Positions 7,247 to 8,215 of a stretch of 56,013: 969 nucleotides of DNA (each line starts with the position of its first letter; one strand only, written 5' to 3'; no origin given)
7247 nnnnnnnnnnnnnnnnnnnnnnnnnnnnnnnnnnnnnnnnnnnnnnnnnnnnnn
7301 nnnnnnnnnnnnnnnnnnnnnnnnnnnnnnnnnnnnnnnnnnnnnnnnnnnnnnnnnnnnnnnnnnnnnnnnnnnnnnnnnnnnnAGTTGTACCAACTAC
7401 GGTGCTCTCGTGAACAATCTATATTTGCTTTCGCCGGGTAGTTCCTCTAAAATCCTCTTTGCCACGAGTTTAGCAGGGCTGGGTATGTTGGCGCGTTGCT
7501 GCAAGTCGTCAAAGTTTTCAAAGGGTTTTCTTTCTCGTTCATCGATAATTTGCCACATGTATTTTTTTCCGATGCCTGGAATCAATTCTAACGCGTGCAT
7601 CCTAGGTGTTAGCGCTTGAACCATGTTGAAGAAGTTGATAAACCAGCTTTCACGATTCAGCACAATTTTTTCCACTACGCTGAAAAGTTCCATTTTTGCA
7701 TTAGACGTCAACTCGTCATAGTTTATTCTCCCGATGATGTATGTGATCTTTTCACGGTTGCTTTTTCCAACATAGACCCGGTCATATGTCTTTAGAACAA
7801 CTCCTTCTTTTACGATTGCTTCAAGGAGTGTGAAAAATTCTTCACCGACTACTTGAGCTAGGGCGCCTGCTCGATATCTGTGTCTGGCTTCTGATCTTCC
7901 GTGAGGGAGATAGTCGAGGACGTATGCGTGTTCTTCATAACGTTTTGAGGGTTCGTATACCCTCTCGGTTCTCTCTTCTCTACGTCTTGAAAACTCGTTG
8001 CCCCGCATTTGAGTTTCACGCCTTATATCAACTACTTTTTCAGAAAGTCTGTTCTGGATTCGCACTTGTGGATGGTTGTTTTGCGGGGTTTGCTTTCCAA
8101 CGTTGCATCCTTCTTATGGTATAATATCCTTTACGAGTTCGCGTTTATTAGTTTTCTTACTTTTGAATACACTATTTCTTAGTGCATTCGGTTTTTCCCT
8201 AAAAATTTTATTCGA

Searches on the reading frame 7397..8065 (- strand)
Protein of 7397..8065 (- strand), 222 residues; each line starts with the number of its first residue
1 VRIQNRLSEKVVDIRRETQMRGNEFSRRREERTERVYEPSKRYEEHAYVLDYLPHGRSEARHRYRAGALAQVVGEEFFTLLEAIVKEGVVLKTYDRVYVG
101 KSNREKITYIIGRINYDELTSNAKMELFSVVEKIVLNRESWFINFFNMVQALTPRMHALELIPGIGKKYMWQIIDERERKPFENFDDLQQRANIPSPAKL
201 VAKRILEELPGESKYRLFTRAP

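Call 56: search_protein_families(library=pfam, proteins=[window:7397-8065:-], max_evalue=1e-8)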
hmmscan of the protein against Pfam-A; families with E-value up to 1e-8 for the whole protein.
window:7397-8065:- (222 aa): 1 family
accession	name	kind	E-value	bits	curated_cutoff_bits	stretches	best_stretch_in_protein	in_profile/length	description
PF04919.18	DUF655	-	6.9e-60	202.5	22.2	1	44-220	2-181/181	Protein of unknown function (DUF655)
